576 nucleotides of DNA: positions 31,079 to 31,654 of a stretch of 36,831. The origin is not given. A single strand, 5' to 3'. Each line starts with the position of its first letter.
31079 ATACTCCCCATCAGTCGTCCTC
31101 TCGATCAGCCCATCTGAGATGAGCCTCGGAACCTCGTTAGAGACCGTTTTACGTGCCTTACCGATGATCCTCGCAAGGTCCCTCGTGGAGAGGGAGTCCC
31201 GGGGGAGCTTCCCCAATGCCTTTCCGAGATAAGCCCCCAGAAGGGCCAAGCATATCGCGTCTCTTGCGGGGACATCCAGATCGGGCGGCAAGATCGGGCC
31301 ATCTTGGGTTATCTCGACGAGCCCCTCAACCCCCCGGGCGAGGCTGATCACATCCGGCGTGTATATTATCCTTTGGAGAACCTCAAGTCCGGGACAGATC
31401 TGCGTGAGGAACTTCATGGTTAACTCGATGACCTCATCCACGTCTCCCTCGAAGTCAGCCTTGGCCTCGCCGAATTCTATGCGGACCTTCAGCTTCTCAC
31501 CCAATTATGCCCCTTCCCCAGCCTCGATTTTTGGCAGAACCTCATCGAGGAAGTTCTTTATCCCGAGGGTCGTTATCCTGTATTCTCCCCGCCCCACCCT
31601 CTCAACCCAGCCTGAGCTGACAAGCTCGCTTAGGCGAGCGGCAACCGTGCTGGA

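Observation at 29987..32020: A three-member paralogous family with a shared ungapped N-terminal beta-hairpin/helix module fused to winged helices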

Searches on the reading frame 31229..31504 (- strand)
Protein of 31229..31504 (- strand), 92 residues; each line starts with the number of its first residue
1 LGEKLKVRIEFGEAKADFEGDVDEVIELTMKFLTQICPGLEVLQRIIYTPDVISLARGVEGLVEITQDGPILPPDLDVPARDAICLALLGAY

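Call 80: search_protein_families(library=padloc, alignment_id=A7, max_evalue=1)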
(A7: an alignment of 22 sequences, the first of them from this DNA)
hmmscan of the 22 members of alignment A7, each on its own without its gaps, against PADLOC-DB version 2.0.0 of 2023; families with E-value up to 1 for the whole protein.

A. member 1, seq(92 aa): 0 families

B. families by the number of members that match (of 22 scanned): 0 families

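Call 81: search_protein_families(library=pfam, alignment_id=A7, max_evalue=1)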
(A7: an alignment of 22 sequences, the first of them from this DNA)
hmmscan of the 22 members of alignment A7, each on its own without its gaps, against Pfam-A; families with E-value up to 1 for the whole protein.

A. member 1, seq(92 aa): 1 family
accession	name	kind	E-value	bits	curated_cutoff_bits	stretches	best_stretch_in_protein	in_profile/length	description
PF07413.16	Herpes_UL37_2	-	0.39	10.2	25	1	24-57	199-234/334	Betaherpesvirus immediate-early glycoprotein UL37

B. families by the number of members that match (of 22 scanned): 11 families
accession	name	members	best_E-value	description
PF22501.1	DUF6991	1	0.012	Domain of unknown function (DUF6991)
PF01910.22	Thiamine_BP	1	0.018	Thiamine-binding protein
PF07873.16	YabP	1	0.021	YabP family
PF20696.2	UbiD_C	1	0.042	3-octaprenyl-4-hydroxybenzoate carboxy-lyase C-terminal domain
PF03808.19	Glyco_tran_WecG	1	0.052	Glycosyl transferase WecG/TagA/CpsF family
PF09010.15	AsiA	1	0.085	Anti-Sigma Factor A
PF18371.6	FAD_SOX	1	0.13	Flavin adenine dinucleotide (FAD)-dependent sulfhydryl oxidase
PF21684.2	PipB2_N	1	0.19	Secreted effector protein PipB2, N-terminal domain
PF02593.20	DUF166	1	0.3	Domain of unknown function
PF09373.15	PMBR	1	0.31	Pseudomurein-binding repeat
PF07413.16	Herpes_UL37_2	1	0.39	Betaherpesvirus immediate-early glycoprotein UL37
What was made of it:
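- On Csa3 / CARF-winged-helix regulators: The N-terminal 92 residues of 22 diverse members give 0 PADLOC hits at E <= 1 and no CARF Pfam hit (calls 80, 81).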

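Call 82: search_solved_structures(query=A7, max_evalue=10)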
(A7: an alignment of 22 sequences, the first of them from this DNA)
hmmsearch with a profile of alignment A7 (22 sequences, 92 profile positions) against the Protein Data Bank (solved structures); distinct sequences matched with E-value up to 10: 6.
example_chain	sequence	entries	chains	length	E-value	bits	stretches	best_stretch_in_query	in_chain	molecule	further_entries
8xyv_A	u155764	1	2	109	0.026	17.8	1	22-81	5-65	De novo designed protein 0705-5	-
5zhx_A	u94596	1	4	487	0.33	14.3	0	52-91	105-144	Rap1 GTPase-GDP dissociation stimulator 1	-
5xgc_A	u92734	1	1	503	0.37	14.1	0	52-91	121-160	Rap1 GTPase-GDP dissociation stimulator 1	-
4ky3_A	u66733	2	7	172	0.48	13.8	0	5-50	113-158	designed protein OR327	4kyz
6ncl_c2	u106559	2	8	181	0.5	13.7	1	26-57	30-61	P4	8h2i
6rlo_I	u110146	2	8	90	1.4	12.3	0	28-49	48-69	CD9 antigen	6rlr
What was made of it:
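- With the winged helix removed, 22 diverse B/C N-terminal regions give no PADLOC hit at E <= 1, no Pfam family shared by more than one member, and no PDB hit (calls 80-82).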

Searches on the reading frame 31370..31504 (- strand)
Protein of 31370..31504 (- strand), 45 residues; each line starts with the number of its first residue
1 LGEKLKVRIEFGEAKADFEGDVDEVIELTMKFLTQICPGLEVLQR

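Call 63: search_protein_families(library=pfam, alignment_id=A6, max_evalue=10)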
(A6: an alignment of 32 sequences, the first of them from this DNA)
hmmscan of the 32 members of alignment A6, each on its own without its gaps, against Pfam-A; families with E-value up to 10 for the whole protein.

A. member 1, seq(45 aa): 0 families

B. families by the number of members that match (of 32 scanned): 10 families
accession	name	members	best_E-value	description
PF02505.19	MCR_D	1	0.039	Methyl-coenzyme M reductase operon protein D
PF07730.19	HisKA_3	1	0.042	Histidine kinase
PF08886.16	GshA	1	0.046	Glutamate-cysteine ligase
PF12229.13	PG_binding_4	1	0.059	Putative peptidoglycan binding domain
PF22109.2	Zn_ribbon_tTFIIB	1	0.11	Transcription factor IIB, zinc ribbon, Trypanosome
PF02226.22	Pico_P1A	1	0.12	Picornavirus coat protein (VP4)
PF18511.6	F-box_5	1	0.14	F-box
PF18947.5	HAMP_2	1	0.14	HAMP domain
PF12525.13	DUF3726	1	0.2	Protein of unknown function (DUF3726)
PF05226.16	CHASE2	1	0.22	CHASE2 domain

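Call 64: search_solved_structures(query=A6, max_evalue=10, show_alignments=3)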
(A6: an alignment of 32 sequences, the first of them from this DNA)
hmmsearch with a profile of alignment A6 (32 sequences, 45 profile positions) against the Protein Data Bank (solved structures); distinct sequences matched with E-value up to 10: 15.
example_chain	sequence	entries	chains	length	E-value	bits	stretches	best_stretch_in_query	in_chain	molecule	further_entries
7skp_A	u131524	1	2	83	0.18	14.8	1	1-13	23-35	De novo synthetic protein DIG14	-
8bl3_A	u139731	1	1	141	0.18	14.8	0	1-13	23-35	scIg12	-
8bl6_A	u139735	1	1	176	0.36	13.9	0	1-13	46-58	dIG14-scdim-EF62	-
2diw_A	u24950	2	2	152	0.38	13.8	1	23-42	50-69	Putative RNA-binding protein 16 | SR-related and CTD-associated factor 8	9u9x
3d9i_A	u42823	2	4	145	0.4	13.7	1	23-42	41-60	RNA-binding protein 16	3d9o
3d9p_A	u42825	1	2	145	0.4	13.7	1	23-42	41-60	RNA-binding protein 16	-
3d9j_A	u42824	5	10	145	0.41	13.7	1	23-42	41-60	RNA-binding protein 16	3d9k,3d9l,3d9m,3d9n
6xkb_A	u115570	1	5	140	0.52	13.4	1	23-42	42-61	SR-related and CTD-associated factor 4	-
7udj_H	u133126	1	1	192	0.79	12.8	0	18-29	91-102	De novo designed helical repeat protein RPB_PEW3_R4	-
9ndl_A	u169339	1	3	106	0.9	12.6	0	4-13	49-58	C2-F8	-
5kp6_B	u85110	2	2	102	1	12.4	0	22-44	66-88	CurB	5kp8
5kp7_B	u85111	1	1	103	1.1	12.3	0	22-44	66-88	CurB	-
4rjv_A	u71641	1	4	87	1.3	12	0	13-29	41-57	OR461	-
8f4x_0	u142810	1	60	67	1.6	11.8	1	20-42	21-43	RC_I_1-H11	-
9om3_A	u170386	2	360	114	3.3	10.8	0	4-13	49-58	C2-B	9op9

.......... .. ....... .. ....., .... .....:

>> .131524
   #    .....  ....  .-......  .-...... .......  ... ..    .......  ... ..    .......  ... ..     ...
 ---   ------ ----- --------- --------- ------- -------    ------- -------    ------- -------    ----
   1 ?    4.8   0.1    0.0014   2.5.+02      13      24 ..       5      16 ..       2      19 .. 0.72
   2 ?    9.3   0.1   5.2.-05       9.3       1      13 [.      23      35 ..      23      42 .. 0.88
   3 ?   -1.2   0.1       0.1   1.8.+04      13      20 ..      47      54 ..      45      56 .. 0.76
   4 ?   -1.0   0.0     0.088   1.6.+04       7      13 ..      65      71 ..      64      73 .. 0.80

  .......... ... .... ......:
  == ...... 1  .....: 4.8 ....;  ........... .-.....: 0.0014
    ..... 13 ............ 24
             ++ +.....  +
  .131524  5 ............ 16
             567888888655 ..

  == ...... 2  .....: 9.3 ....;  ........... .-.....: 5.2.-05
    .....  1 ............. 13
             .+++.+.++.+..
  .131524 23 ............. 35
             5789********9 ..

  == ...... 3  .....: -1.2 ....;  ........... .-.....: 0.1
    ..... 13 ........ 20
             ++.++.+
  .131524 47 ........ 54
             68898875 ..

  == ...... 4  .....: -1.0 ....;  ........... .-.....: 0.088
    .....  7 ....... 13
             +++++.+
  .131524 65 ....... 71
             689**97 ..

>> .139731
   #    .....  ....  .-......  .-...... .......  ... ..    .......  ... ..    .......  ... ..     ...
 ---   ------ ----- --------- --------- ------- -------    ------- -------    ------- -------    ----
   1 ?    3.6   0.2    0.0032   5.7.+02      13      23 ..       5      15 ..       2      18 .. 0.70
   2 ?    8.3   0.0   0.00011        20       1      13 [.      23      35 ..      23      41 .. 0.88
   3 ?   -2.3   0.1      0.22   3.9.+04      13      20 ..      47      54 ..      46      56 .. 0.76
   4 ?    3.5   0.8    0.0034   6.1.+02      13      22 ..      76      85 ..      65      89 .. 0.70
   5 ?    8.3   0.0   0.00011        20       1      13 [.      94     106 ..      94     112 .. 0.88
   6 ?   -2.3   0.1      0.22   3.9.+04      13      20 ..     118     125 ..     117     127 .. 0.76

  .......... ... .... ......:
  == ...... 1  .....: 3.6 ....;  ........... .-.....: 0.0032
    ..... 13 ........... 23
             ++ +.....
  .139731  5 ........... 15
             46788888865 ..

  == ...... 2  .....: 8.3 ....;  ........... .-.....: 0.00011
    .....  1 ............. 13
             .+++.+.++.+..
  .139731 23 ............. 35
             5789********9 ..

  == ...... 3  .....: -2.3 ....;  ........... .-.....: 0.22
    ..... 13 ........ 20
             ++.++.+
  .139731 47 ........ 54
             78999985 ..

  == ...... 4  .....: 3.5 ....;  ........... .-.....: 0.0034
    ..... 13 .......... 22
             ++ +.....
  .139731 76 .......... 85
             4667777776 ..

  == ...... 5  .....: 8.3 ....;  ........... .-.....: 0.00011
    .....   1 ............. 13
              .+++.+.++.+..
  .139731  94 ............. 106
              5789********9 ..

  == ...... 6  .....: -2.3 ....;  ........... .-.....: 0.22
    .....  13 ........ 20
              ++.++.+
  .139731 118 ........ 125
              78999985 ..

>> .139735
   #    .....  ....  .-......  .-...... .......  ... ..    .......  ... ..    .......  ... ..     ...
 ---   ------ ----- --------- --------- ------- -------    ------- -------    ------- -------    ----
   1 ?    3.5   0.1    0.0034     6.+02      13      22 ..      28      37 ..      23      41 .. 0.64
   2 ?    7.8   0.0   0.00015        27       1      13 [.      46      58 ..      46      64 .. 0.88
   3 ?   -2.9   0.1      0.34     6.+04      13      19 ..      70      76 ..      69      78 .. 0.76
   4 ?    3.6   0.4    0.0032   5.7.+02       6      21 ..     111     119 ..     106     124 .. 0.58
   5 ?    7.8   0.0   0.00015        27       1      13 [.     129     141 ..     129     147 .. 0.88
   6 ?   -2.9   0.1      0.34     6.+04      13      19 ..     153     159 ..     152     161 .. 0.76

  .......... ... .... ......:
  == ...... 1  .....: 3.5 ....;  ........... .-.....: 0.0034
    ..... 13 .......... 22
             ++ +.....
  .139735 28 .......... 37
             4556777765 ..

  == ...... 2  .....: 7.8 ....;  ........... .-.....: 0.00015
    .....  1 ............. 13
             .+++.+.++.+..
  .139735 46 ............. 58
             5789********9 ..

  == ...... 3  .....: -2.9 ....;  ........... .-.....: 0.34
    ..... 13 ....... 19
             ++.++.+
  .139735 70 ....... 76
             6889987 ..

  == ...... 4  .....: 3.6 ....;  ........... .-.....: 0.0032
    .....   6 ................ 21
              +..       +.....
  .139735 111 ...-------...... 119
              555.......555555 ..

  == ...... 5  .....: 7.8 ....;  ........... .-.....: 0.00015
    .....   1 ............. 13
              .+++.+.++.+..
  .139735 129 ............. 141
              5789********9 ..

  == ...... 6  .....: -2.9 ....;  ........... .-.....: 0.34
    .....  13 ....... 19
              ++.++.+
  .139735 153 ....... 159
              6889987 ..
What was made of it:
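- Closest known: Ribbon-helix-helix and swapped-hairpin. Different: Here a separate winged helix is present, the topology is strand-strand-helix, and there is no sequence match (calls 63, 64).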
